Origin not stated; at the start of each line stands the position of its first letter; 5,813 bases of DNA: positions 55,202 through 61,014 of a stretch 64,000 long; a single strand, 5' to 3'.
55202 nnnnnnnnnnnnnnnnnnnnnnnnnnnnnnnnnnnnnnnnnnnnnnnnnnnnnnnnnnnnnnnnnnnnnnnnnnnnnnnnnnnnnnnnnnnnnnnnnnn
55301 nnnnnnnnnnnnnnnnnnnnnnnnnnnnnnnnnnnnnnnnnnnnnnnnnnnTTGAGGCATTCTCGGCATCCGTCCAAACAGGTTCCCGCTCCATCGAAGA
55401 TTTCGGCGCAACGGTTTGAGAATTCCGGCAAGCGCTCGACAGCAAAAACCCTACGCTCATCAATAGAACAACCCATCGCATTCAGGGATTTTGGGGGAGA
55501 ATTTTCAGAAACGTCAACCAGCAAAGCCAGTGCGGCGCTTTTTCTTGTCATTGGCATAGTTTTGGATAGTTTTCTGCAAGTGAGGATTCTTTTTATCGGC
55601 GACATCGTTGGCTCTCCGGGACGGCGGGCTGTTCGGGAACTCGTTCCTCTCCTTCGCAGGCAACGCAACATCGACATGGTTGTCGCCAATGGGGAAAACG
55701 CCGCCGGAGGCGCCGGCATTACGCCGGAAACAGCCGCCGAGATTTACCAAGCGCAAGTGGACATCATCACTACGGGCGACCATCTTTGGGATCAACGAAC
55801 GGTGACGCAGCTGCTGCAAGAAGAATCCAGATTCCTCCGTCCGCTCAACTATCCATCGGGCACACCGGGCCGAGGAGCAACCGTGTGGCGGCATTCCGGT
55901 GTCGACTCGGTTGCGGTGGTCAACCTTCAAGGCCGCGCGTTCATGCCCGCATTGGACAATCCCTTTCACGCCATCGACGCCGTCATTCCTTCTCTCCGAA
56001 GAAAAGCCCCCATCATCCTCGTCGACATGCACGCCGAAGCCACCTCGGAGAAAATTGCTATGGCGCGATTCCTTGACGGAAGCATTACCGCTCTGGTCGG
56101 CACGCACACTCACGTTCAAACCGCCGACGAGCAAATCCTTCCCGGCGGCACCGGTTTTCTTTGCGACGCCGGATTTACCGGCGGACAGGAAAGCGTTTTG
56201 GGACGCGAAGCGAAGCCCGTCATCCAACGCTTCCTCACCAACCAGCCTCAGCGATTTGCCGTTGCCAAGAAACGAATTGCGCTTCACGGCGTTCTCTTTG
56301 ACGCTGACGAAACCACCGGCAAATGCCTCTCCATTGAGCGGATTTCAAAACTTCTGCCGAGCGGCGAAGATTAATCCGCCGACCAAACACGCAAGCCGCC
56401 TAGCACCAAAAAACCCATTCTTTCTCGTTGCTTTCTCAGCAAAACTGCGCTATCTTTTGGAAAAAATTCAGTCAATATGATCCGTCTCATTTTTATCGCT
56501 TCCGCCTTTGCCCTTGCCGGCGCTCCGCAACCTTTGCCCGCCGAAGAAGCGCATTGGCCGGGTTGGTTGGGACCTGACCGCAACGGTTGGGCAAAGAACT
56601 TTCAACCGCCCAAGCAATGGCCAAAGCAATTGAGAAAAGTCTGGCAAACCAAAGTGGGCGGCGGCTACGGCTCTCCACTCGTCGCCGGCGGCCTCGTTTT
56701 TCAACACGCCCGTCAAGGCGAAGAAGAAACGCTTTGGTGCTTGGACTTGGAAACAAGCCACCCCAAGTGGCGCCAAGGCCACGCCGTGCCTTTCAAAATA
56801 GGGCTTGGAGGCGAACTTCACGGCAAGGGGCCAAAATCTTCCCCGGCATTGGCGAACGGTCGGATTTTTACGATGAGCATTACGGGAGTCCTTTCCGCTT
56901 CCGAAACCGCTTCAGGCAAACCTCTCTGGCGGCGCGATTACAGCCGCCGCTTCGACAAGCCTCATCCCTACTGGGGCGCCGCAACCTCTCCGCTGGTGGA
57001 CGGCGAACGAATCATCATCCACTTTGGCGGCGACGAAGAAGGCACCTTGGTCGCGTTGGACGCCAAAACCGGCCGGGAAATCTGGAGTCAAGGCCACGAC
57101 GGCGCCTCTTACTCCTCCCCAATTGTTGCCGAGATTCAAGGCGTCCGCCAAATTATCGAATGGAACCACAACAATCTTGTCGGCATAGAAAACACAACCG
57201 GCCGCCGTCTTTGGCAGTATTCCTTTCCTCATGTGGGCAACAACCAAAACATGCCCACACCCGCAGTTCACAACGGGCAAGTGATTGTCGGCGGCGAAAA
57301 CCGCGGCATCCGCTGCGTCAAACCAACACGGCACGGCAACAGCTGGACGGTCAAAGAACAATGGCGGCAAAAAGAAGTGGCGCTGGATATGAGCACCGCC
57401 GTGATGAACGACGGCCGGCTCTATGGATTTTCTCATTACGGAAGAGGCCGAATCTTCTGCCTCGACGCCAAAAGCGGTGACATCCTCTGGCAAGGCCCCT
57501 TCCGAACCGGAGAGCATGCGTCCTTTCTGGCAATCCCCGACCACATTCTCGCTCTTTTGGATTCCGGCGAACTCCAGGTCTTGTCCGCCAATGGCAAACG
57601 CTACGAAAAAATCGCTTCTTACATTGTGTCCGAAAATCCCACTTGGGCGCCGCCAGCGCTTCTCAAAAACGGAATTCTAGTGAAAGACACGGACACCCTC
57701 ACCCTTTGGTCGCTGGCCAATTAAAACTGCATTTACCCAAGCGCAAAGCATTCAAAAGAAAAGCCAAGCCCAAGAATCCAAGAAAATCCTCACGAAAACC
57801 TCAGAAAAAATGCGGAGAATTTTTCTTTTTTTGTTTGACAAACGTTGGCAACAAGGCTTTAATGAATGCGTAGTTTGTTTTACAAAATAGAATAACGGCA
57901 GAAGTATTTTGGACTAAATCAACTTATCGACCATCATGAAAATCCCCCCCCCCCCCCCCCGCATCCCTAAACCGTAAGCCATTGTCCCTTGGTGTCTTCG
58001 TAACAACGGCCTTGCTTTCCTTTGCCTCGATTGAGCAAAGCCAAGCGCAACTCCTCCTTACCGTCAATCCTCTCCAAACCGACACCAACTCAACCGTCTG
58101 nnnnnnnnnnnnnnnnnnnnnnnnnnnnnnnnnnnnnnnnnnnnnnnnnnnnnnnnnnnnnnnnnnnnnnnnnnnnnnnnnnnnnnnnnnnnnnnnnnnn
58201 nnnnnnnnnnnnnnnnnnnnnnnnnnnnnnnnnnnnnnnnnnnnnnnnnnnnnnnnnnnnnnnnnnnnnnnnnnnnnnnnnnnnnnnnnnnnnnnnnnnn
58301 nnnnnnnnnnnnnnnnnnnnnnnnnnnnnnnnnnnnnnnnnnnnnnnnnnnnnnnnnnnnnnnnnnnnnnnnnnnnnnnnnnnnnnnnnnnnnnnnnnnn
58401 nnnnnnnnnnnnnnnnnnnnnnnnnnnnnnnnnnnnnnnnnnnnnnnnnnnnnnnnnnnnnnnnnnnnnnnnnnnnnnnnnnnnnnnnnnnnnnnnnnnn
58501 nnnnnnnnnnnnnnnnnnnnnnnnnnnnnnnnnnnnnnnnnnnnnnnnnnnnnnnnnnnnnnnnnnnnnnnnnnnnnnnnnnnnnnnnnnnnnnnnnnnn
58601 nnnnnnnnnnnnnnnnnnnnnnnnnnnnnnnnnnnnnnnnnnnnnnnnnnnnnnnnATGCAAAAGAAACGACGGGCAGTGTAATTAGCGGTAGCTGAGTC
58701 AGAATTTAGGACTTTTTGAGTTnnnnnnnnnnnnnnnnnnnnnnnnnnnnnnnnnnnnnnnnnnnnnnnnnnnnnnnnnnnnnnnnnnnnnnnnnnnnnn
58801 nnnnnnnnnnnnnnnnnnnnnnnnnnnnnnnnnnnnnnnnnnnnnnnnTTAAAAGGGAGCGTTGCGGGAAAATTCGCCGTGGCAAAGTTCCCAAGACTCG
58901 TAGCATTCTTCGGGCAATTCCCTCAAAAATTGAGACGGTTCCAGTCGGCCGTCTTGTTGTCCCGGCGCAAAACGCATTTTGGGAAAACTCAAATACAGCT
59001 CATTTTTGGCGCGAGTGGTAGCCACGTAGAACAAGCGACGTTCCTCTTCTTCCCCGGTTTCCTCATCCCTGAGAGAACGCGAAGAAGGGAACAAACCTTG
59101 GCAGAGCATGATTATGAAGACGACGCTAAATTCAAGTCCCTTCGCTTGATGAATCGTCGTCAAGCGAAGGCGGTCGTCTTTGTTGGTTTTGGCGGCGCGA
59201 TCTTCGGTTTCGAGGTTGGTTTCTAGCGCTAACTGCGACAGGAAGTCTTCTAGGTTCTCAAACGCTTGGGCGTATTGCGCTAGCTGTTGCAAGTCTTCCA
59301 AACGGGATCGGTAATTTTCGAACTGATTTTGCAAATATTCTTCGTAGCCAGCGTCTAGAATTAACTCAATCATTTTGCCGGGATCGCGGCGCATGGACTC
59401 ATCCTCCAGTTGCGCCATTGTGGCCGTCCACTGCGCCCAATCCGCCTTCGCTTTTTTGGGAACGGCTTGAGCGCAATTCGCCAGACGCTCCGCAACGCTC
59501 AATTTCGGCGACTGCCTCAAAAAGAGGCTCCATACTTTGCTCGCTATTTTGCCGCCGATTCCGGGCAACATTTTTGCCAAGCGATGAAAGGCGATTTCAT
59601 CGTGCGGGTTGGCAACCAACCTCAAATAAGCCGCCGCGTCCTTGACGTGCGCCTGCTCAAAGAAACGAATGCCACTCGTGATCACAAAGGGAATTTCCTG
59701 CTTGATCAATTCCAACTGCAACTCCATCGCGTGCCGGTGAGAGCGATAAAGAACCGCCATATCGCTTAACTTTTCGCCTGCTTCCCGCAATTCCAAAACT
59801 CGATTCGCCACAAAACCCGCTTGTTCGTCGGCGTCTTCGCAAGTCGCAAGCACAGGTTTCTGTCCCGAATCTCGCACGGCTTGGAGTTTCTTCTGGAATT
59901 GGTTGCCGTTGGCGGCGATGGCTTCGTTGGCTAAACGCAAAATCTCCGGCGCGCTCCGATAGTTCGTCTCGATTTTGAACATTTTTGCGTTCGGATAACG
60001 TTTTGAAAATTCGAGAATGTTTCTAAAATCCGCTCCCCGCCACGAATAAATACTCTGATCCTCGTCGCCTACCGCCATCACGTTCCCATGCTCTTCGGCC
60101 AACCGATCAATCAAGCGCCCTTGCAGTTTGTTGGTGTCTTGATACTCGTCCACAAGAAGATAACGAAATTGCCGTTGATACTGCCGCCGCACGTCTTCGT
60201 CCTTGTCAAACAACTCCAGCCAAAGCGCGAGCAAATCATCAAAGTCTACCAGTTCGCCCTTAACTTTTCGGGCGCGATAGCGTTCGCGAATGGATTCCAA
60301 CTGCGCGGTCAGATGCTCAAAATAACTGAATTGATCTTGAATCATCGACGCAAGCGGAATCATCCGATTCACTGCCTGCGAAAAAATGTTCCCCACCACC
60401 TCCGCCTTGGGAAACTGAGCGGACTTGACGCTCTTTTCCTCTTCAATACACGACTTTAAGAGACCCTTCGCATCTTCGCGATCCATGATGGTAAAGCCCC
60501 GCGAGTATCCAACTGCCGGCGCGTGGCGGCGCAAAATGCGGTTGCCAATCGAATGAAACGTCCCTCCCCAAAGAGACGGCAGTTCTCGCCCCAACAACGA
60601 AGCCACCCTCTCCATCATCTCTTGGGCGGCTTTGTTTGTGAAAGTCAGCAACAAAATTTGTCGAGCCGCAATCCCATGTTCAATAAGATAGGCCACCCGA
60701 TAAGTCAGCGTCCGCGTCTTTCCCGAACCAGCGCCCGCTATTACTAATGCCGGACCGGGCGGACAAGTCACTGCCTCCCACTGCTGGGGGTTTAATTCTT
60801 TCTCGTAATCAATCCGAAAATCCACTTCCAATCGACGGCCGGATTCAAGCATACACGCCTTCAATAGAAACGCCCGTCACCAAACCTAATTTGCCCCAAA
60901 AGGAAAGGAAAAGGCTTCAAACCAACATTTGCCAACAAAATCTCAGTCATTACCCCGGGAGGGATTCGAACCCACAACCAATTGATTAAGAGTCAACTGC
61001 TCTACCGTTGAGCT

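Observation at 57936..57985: Second paralog with the same architecture: C17 tract after ATG-AAA-AT, again out of frame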

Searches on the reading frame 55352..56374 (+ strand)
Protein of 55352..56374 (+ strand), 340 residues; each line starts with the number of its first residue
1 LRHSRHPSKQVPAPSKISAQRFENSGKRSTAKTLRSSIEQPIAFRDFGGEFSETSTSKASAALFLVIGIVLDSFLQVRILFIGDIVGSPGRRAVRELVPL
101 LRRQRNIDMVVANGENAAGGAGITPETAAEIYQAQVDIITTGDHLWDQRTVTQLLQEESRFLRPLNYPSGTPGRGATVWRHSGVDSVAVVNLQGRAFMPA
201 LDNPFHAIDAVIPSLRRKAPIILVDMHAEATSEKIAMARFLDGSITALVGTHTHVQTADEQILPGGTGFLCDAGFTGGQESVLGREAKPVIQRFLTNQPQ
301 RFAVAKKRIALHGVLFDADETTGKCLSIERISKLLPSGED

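Call 69: search_protein_families(library=pfam, proteins=[window:55352-56374:+], max_evalue=0.00001)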
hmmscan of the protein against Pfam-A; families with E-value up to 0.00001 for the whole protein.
window:55352-56374:+ (340 aa): 2 families
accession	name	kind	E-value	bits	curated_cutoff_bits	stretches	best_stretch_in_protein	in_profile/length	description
PF13277.11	YmdB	-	3.3e-100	335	27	1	80-331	1-253/253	YmdB-like protein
PF00149.33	Metallophos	-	1.6e-07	32.4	21.5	1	78-255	2-190/191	Calcineurin-like phosphoesterase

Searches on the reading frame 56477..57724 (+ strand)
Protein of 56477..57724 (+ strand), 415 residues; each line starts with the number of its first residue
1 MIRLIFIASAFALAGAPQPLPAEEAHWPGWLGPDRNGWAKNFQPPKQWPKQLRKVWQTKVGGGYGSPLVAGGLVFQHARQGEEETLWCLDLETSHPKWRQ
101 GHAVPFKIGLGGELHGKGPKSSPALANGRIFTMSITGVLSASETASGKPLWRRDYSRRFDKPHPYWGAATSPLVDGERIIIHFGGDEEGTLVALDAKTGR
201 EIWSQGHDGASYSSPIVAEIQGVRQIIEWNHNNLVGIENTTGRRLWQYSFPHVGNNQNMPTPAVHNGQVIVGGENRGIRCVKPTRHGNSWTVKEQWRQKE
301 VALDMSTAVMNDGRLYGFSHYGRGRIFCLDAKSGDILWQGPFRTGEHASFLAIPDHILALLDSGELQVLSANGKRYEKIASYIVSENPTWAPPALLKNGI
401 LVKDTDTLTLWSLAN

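Call 10: find_encoding_contigs(protein=window:56477-57724:+, flank=10000, max_places=6)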
Protein window:56477-57724:+ (415 aa): no gene with exactly this product is on record in the collection.
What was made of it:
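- Tried and rejected: A look-up of the neighbouring BamB-like protein to locate the source contig failed (call 10).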

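Call 69: search_protein_families(library=pfam, proteins=[window:56477-57724:+], max_evalue=0.00001)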
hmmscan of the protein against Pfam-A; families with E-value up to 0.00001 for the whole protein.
window:56477-57724:+ (415 aa): 3 families
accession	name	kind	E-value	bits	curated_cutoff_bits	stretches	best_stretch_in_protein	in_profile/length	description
PF13360.13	PQQ_2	-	1.7e-33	116.7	27.6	1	115-339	25-232/233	Outer membrane protein assembly factor BamB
PF01011.28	PQQ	-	4.7e-10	39.2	26.7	0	120-210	50-145/595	Glucose/ethanol/alcohol dehydrogenase, beta-propeller domain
PF13570.13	Beta-prop_ACSF4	-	5.1e-10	39.7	133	0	117-250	133-253/329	Beta-alanine-activating enzyme, beta-propeller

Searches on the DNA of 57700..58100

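Call 66: search_rna_families(source=window, start=57700, end=58100, threshold=evalue, max_evalue=1)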
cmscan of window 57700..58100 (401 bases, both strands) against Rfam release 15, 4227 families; matches with E-value up to 1: 1.
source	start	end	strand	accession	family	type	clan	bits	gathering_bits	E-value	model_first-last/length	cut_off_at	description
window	57715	57935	-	RF01946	KCNQ1OT1_1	Gene; lncRNA;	-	12.2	70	0.032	271-464/464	no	KCNQ1 overlapping transcript 1 conserved region 1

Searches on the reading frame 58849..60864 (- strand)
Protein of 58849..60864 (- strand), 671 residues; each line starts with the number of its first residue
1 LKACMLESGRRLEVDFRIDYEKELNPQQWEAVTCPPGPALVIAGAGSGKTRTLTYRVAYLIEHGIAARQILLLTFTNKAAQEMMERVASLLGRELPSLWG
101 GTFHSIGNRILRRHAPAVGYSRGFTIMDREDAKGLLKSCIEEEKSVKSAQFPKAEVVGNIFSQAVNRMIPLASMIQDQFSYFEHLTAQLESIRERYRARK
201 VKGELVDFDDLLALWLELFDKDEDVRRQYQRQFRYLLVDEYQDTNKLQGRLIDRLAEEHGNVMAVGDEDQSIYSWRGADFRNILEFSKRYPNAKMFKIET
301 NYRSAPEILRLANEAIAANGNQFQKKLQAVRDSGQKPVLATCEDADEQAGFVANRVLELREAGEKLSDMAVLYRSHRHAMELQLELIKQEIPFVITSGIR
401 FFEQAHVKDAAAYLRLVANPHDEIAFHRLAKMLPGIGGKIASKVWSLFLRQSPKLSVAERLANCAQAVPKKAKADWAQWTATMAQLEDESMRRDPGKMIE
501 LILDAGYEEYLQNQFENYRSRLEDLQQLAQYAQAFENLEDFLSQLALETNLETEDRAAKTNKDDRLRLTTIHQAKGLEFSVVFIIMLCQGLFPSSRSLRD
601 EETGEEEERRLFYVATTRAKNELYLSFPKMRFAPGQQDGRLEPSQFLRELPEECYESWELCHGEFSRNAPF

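Call 69: search_protein_families(library=pfam, proteins=[window:58849-60864:-], max_evalue=0.00001)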
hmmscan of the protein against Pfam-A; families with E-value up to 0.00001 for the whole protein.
window:58849-60864:- (671 aa): 6 families
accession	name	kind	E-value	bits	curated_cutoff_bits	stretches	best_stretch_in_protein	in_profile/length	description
PF00580.27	UvrD-helicase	-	3.4e-84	283.2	23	1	24-291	1-271/271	UvrD/REP helicase N-terminal domain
PF13361.12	UvrD_C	-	1.8e-61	208.9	25.6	1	297-627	2-347/350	UvrD-like helicase C-terminal domain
PF13245.12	AAA_19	-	9.5e-26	91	25.1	1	28-274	1-132/134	AAA domain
PF13538.12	UvrD_C_2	-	4.1e-11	43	27.4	0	567-589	3-27/52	UvrD-like helicase C-terminal domain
PF13604.12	AAA_30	-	5.1e-10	39.8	27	0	24-87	2-66/191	AAA domain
PF01443.25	Viral_helicase1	-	2.2e-08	34.6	21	0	550-624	161-225/228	Viral superfamily 1 RNA helicase core domain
